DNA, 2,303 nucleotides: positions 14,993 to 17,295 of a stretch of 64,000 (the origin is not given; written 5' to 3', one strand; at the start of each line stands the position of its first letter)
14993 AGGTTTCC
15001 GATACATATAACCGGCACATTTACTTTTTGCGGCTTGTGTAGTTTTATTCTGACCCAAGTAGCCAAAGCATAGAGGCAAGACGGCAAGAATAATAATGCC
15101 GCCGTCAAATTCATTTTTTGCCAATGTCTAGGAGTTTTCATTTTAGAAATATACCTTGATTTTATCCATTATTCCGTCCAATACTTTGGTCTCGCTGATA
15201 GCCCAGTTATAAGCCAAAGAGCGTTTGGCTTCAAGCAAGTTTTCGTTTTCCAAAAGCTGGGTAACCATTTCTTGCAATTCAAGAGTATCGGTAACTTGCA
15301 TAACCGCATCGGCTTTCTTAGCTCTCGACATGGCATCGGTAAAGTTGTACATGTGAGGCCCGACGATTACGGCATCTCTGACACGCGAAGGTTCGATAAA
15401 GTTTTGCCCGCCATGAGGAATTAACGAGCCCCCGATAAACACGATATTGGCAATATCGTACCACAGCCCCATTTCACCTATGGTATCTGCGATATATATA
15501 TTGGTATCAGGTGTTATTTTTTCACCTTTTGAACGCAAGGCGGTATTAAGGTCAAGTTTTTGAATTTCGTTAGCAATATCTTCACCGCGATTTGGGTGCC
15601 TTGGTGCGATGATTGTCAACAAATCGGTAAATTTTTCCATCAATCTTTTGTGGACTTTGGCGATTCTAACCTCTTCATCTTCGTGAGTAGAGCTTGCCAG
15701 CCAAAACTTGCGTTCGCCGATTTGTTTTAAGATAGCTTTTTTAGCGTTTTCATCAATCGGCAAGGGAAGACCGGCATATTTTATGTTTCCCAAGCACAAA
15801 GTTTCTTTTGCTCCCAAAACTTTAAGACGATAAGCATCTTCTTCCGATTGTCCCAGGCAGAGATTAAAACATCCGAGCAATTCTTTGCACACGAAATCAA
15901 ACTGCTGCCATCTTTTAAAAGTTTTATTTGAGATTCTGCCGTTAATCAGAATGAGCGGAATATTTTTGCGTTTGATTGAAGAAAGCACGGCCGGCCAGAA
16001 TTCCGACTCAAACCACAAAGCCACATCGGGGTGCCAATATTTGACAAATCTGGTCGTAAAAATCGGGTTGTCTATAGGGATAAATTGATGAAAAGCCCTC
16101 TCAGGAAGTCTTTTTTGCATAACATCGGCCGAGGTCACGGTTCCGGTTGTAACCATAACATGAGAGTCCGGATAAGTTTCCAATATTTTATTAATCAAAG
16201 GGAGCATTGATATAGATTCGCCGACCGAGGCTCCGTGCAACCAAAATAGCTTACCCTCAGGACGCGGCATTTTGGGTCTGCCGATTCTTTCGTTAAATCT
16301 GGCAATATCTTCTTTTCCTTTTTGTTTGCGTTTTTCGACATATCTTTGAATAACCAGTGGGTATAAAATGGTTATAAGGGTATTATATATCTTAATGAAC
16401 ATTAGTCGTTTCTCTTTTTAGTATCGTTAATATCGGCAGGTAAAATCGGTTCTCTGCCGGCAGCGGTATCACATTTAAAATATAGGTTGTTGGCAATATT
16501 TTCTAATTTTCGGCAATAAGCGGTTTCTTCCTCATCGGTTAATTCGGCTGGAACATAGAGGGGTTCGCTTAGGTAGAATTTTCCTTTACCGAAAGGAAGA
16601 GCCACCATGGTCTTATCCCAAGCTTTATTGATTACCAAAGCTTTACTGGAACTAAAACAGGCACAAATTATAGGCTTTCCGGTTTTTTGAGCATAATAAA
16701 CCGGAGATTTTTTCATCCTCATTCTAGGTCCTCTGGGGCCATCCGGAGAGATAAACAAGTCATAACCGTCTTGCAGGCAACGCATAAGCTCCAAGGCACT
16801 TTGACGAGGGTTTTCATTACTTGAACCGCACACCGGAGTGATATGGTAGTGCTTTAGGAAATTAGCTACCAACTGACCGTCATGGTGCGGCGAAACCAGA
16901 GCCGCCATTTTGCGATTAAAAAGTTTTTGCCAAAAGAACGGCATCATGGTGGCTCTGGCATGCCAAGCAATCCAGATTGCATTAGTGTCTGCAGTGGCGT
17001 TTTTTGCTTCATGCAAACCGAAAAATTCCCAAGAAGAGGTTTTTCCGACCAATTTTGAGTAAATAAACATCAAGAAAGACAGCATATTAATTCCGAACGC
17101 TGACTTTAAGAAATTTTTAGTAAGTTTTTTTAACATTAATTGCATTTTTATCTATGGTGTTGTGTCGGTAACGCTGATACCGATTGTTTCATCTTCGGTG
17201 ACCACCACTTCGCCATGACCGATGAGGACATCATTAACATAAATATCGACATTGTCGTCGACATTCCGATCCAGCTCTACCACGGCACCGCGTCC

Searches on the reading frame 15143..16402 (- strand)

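Call 39: search_protein_families(library=pfam, proteins=[window:15143-16402:-], max_evalue=0.001)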
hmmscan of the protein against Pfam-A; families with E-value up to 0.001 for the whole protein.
window:15143-16402:- (419 aa): 1 family
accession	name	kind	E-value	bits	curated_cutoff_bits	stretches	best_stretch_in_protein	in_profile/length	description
PF04413.22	Glycos_transf_N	-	2e-55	187.5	23.9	1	35-210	2-178/179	3-Deoxy-D-manno-octulosonic-acid transferase (kdotransferase)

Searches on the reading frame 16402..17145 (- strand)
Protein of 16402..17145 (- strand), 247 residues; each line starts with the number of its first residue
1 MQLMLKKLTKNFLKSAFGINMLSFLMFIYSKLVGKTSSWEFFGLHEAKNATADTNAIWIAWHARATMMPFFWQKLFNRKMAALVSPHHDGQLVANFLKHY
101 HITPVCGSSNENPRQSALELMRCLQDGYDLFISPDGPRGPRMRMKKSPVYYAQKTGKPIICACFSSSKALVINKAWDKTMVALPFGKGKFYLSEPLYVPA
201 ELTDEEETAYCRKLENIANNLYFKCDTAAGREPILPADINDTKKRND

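Call 39: search_protein_families(library=pfam, proteins=[window:16402-17145:-], max_evalue=0.001)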
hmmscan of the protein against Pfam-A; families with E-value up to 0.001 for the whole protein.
window:16402-17145:- (247 aa): 1 family
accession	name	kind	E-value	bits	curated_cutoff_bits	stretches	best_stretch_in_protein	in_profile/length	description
PF04028.18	DUF374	-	3.7e-19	68.5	26.8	1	77-141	5-69/69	Domain of unknown function (DUF374)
